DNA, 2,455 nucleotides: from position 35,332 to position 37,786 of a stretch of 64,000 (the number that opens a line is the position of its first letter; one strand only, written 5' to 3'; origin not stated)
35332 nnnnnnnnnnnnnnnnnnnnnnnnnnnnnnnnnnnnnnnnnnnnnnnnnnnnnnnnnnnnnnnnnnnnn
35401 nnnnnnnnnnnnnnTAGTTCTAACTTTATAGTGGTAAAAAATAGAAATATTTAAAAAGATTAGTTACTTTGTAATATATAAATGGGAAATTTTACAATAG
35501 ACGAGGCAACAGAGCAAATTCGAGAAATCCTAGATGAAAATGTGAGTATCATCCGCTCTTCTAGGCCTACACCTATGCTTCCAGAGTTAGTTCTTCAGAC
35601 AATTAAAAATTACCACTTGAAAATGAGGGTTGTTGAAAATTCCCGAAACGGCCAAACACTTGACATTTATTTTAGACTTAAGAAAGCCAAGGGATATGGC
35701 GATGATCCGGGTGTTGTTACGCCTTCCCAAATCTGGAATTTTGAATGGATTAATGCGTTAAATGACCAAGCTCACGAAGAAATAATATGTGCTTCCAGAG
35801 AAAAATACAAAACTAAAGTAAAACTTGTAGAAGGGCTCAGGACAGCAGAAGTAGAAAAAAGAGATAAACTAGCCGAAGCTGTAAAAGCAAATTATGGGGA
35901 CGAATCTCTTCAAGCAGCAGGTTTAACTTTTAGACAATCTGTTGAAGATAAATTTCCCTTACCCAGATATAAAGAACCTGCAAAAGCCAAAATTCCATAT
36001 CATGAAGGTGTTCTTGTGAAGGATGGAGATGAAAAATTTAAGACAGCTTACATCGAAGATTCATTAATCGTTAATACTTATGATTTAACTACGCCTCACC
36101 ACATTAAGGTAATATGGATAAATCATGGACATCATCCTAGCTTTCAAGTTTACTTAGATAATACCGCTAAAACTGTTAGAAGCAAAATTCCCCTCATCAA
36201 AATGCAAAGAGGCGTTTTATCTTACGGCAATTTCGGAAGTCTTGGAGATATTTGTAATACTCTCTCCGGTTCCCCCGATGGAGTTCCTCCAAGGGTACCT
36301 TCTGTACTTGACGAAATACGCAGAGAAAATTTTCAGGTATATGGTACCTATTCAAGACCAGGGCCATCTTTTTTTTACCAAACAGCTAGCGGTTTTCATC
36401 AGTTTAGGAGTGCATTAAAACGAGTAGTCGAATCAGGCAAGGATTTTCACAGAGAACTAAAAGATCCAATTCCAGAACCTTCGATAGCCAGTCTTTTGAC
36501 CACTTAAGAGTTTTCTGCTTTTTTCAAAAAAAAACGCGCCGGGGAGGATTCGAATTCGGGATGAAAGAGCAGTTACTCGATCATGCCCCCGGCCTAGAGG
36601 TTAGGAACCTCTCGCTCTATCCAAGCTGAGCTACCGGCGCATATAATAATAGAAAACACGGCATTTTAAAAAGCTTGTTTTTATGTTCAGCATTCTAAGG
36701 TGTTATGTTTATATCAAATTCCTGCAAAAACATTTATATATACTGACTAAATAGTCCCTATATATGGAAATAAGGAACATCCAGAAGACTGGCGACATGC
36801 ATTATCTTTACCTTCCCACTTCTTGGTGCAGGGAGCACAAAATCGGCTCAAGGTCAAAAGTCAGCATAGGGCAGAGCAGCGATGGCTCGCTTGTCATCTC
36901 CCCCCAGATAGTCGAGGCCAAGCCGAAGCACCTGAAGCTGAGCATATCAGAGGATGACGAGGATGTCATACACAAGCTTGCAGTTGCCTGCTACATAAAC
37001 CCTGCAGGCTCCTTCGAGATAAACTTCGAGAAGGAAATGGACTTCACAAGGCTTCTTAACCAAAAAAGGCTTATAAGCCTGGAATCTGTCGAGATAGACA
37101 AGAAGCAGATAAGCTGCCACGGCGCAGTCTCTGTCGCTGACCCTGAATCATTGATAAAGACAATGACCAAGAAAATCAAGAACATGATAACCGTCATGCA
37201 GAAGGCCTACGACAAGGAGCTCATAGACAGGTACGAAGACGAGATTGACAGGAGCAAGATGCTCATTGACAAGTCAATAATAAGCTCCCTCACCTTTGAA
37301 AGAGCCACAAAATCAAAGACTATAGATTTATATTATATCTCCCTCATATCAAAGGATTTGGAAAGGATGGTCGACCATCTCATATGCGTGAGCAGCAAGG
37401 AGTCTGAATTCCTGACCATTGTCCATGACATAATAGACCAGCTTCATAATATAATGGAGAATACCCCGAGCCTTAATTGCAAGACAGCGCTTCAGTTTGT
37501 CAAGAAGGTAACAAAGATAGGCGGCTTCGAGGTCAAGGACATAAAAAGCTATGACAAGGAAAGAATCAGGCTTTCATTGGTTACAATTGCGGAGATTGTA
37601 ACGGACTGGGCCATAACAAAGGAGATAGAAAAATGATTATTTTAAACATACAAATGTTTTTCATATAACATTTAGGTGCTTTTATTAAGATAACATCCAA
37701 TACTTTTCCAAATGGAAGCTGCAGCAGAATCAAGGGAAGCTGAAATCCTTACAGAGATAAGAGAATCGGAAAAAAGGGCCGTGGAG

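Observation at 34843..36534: AT-rich three-gene islet wedged between gatE and the 3' end of tRNA-Arg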

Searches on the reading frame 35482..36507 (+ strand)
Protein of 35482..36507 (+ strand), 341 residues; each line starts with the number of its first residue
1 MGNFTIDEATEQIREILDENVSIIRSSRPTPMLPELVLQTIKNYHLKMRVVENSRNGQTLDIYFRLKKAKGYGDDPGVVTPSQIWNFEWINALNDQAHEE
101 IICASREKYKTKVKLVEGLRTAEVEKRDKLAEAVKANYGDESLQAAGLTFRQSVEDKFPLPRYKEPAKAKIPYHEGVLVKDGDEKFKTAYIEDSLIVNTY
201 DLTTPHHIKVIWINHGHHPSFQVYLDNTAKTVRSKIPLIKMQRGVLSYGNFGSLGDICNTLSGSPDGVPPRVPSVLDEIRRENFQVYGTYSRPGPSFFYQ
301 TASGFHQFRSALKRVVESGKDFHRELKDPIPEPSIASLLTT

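Call 6: search_protein_families(library=pfam, proteins=[window:35482-36507:+], max_evalue=1)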
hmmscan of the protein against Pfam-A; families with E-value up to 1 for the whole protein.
window:35482-36507:+ (341 aa): 0 families

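Call 7: search_protein_families(library=ncbifam, proteins=[window:35482-36507:+], max_evalue=1)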
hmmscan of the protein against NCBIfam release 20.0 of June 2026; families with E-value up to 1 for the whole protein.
window:35482-36507:+ (341 aa): 0 families

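Call 8: find_encoding_contigs(protein=window:35482-36507:+, flank=10000, max_places=10)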
Protein window:35482-36507:+ (341 aa): 5 contigs read that carry it; 5 places shown.
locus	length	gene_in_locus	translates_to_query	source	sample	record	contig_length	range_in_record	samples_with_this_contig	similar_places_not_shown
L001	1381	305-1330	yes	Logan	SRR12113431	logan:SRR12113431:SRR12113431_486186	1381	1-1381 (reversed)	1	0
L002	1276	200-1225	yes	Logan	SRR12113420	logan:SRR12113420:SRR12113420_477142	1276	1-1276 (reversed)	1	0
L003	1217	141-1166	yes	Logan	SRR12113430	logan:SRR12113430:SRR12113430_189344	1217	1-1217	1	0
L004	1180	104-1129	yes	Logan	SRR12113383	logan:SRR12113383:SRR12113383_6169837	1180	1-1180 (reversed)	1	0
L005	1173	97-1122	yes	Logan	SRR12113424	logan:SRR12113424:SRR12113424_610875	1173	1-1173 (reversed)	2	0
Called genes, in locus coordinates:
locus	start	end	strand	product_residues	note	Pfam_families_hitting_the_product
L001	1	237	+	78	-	?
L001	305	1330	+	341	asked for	-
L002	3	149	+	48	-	?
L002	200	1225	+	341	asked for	-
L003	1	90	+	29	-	?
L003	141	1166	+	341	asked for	-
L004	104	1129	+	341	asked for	-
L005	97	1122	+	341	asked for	-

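Call 10: find_homologous_proteins(query=window:35482-36507:+, max_evalue=0.001)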
Query window:35482-36507:+ (341 aa): 1 proteins with E <= 0.001 among 2062 candidates.
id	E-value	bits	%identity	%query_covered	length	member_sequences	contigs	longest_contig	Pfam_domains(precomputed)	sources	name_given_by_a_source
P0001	2.2e-229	778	100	100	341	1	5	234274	-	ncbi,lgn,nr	ncbi:hypothetical protein HYX08_06050 [Candidatus Woesearchaeota archaeon]|nr:hypothetical protein [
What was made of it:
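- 35482..36507 (+): 341-aa accessory ORF, a member of a very rare uncharacterised family, GC3 0.266, inserted between the 80-aa gene and the tRNA 3' end. It finds only itself among 5.8 billion clusters (call 10).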

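Call 23: search_protein_representatives(protein=window:35482-36507:+)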
Query: 341 residues. Proteins with E-value up to 0.001 (for the whole library): 5; up to 1e-10: 3; up to 1e-30: 1. The best 5 are listed.
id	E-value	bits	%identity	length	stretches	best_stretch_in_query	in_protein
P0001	7.0e-230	778.0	100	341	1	1-341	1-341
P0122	1.1e-25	106.7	34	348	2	33-257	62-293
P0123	5.7e-22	94.5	34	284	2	107-322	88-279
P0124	9.8e-09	51.0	37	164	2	158-247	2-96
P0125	1.9e-04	36.9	33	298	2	105-208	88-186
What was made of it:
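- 35482..36507 (+): Exhaustive phmmer finds 4 distant homologues, E 1e-25 to 2e-4 (call 23).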

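Call 24: predict_structure(protein=window:35482-36507:+)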
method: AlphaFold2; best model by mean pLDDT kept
length: 341 residues; sequences in the alignment: 1
mean_pLDDT: 31.9   pTM: 0.18
mean pLDDT of the five models: 31.9, 30.8, 29.9, 28.6, 26.6
residues with pLDDT >= 90: 0; 70-90: 0; 50-70: 0; < 50: 341
segments of 3 or more residues with pLDDT < 50: 1-341
pLDDT, mean of each block of 10 residues (from residue 1): 36 42 29 37 36 32 36 33 30 32 28 29 39 44 35 26 29 23 29 28 32 31 32 24 25 34 31 32 28 29 36 38 33 29 32
secondary structure, 60 per line:
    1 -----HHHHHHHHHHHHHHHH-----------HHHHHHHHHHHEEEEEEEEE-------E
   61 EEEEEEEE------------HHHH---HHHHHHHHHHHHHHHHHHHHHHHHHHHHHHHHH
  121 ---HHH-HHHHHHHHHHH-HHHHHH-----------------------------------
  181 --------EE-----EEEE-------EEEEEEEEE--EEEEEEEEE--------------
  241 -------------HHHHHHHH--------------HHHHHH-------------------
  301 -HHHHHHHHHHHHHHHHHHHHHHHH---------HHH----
elements in order: H6-21 H33-43 E44-52 E60-68 H81-84 H88-120 H128-138 H140-145 E196-199 E207-215 E218-226 H254-261 H276-281 H302-325
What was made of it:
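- The single-sequence AF2 model of the 341-aa protein has pLDDT 32 (call 24).
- Tried and rejected: A single-sequence AF2 model was useless (pLDDT 32, call 24), so no fold search was run on it.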

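Call 26: find_encoding_contigs(protein=P0122, flank=8000, max_places=4)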
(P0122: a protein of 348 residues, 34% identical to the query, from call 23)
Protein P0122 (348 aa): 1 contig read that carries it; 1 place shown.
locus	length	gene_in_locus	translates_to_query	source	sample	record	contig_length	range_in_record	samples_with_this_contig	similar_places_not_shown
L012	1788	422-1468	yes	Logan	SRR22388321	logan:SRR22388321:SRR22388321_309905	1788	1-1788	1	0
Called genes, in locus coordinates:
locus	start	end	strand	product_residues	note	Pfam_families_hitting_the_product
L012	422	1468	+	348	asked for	-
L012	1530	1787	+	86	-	?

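Call 27: find_encoding_contigs(protein=P0123, flank=8000, max_places=4)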
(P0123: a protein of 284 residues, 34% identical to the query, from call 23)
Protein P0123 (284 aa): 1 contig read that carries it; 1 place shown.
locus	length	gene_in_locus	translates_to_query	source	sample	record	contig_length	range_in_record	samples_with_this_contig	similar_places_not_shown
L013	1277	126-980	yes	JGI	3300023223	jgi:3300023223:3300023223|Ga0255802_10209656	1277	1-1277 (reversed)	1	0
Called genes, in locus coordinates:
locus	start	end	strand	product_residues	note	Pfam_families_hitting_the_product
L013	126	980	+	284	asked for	-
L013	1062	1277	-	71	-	?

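Call 28: find_encoding_contigs(protein=P0125, flank=8000, max_places=4)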
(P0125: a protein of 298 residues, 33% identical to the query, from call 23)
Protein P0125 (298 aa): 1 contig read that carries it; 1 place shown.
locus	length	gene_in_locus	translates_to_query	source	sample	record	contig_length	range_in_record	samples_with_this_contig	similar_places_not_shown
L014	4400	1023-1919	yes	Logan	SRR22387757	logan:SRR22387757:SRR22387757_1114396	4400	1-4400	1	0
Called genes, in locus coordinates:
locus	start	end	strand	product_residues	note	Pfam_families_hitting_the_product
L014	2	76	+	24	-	?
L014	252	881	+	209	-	PF01810:LysE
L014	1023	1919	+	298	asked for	-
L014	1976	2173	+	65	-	-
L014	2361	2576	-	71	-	-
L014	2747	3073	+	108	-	-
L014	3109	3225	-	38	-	-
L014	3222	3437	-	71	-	-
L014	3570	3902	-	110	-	-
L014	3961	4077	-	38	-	-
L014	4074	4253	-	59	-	-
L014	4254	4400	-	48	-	?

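Call 31: find_related_loci(query=A1, collection=viral_contigs, flank=8000)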
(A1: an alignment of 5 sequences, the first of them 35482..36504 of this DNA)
Query A1 (341 aa) in viral_contigs; peptide patterns used: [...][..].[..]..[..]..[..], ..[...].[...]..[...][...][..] (x = any residue, [..] = any of these).
46 stretches matched a pattern, but none encodes a relative of the query by tblastn (E <= 1e-3).

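Call 68: search_protein_families(library=pfam, alignment_id=A1, max_evalue=5)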
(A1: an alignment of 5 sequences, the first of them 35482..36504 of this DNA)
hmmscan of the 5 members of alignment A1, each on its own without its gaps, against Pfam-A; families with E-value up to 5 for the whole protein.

A. member 1, window:35482-36504:+ (341 aa): 0 families

B. families by the number of members that match (of 5 scanned): 8 families
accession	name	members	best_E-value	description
PF24941.1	DUF7757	1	0.015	Domain of unknown function (DUF7757)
PF20570.3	DUF6779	1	0.06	Domain of unknown function (DUF6779)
PF22451.2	NirdL-like_HTH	1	0.061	Siroheme decarboxylase NirDL-like HTH domain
PF13310.11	Virulence_RhuM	1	0.064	Virulence protein RhuM family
PF05791.16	Bacillus_HBL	1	0.079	Bacillus haemolytic enterotoxin (HBL)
PF02505.19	MCR_D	1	0.11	Methyl-coenzyme M reductase operon protein D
PF21181.3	SsfX3_N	1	0.17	SsfX3, N-terminal domain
PF06429.18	Flg_bbr_C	1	0.22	Flagellar basal body rod FlgEFG protein C-terminal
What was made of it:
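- On tRNA-linked integrated mobile element (genomic island): None hits an integrase family (calls 6, 7, 68).
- Checked: None of the three ORFs matches an integrase family (calls 6, 7, 68).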

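Call 69: search_protein_families(library=phrogs, alignment_id=A1, max_evalue=5)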
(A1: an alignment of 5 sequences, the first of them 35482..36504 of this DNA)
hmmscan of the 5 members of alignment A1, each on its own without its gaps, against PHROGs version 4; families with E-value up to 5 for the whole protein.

A. member 1, window:35482-36504:+ (341 aa): 0 families

B. families by the number of members that match (of 5 scanned): 4 families
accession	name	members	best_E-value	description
phrog_20053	-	1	0.064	-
phrog_13030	-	1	0.11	RNA polymerase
phrog_34143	-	1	0.32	-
phrog_3507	-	1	0.58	-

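Call 70: search_protein_families(library=padloc, alignment_id=A1, max_evalue=5)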
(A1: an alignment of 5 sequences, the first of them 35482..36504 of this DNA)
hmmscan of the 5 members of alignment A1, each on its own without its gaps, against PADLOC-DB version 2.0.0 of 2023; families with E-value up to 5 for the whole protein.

A. member 1, window:35482-36504:+ (341 aa): 0 families

B. families by the number of members that match (of 5 scanned): 5 families
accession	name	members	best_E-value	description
PDLC04870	PDC-S05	1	0.0016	-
PDLC04851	PDC-S05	1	0.0036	-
PDLC04864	PDC-S05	1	0.0058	-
PDLC03863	LmuB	1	0.0071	-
PDLC04853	PDC-S05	1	0.0095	-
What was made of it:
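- On Known anti-phage defence systems (PADLOC-DB): One distant homologue has weak PDC-S05 and LmuB hits, E 0.0016-0.0095 (call 70).
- The window protein has none (call 70). The window protein has no PADLOC, Pfam or PHROG hit (calls 68-70).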

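Call 71: search_solved_structures(query=A1, max_evalue=10, show_alignments=2)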
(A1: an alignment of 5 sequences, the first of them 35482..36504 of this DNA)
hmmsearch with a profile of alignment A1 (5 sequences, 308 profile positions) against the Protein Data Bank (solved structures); distinct sequences matched with E-value up to 10: 0.
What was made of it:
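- Tried and rejected: PADLOC gave weak hits in one member only (calls 68-71).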

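Call 72: find_related_loci(query=A1, collection=metagenome_contigs, flank=8000)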
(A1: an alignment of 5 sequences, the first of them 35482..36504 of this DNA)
Query A1 (341 aa) in metagenome_contigs; peptide patterns used: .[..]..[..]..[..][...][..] (x = any residue, [..] = any of these).
61 stretches matched a pattern, but none encodes a relative of the query by tblastn (E <= 1e-3).

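Call 73: search_protein_families(library=pfam, proteins=[L012:1530-1787:+], max_evalue=0.1)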
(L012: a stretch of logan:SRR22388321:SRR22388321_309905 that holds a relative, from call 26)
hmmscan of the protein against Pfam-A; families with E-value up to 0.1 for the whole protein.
L012:1530-1787:+ (86 aa): 0 families

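Call 83: search_dna_similar(query=window:35482-36504:+, collection=phages, mode=protein, max_evalue=0.01, max_rows=5)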
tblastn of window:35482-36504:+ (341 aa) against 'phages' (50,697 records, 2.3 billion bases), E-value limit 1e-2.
No match.
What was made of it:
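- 35482..36507 (+): No match in Pfam, PHROGs, PDB, IMG/VR or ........, and no PADLOC match for the window protein (calls 68-71, 31, 83).
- Closest known: tRNA-targeted archaeal integrative elements. Different: No viral or plasmid genes (calls 31, 83).
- There are no viral or plasmid-like homologues (calls 31, 83).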

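Call 91: search_protein_families(library=ncbifam, proteins=[L012:1530-1787:+], max_evalue=1)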
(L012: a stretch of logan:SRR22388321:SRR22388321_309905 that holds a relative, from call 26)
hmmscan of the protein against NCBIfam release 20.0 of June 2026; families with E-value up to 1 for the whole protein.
L012:1530-1787:+ (86 aa): 2 families
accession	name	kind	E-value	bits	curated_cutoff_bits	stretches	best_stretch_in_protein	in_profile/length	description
TIGR04260.1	Cyano_gly_rpt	equivalog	0.028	15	31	1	18-68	5-55/118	GrrA/OscA1 family cyclophane-containing rSAM-modified RiPP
NF001995.1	PRK00794.1-1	equivalog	0.034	14.3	125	1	7-76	41-110/125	flagellar biosynthesis repressor FlbT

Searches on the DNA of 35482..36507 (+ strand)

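Call 30: search_rna_families(sources=[L012, L013, L014], threshold=evalue, max_evalue=0.1)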
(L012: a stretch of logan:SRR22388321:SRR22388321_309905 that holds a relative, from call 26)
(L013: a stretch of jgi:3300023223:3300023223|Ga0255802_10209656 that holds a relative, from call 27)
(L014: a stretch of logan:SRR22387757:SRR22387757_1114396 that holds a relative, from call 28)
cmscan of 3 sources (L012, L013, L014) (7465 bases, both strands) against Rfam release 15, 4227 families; matches with E-value up to 0.1: 0.
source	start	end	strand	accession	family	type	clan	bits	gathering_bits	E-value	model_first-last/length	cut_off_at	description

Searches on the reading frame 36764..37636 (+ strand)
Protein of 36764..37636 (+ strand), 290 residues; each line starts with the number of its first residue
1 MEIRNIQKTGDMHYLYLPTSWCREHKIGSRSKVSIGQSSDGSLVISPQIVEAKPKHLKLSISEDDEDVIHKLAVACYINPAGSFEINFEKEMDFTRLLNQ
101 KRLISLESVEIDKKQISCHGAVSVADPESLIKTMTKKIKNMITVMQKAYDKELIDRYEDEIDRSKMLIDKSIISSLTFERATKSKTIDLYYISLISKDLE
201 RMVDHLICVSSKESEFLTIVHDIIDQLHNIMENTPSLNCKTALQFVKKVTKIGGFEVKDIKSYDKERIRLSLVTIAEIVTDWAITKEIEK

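Call 6: search_protein_families(library=pfam, proteins=[window:36764-37636:+], max_evalue=1)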
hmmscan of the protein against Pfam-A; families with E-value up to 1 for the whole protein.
window:36764-37636:+ (290 aa): 2 families
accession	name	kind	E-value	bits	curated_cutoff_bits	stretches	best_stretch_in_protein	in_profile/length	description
PF01895.24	PhoU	-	0.0012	19.6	23.5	1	133-206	3-82/89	PhoU domain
PF12243.14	CTK3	-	0.15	12.5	23.7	1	177-229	67-119/124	CTD kinase subunit gamma CTK3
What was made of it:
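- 36764..37636 (+): 290-aa gene with a weak PhoU-like match: a variable right-hand neighbour, followed by the conserved A-ATPase operon from 37712. PhoU domain at E 0.0012, below the Pfam cut-off (call 6).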

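Call 7: search_protein_families(library=ncbifam, proteins=[window:36764-37636:+], max_evalue=1)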
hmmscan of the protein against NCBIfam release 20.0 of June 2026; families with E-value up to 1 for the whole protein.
window:36764-37636:+ (290 aa): 2 families
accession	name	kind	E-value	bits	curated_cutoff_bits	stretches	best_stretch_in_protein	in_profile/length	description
TIGR01088.1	aroQ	equivalog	0.032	13.8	169.85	0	114-168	16-70/141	type II 3-dehydroquinate dehydratase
NF003807.0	PRK05395.1-4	subfamily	0.19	11.3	130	0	113-165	19-71/148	type II 3-dehydroquinate dehydratase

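Call 91: search_protein_families(library=ncbifam, proteins=[window:36764-37633:+], max_evalue=1)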
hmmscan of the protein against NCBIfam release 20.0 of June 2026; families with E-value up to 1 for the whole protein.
window:36764-37633:+ (290 aa): 2 families
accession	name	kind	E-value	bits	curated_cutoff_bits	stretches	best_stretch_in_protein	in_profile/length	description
TIGR01088.1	aroQ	equivalog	0.032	13.8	169.85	0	114-168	16-70/141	type II 3-dehydroquinate dehydratase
NF003807.0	PRK05395.1-4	subfamily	0.19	11.3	130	0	113-165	19-71/148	type II 3-dehydroquinate dehydratase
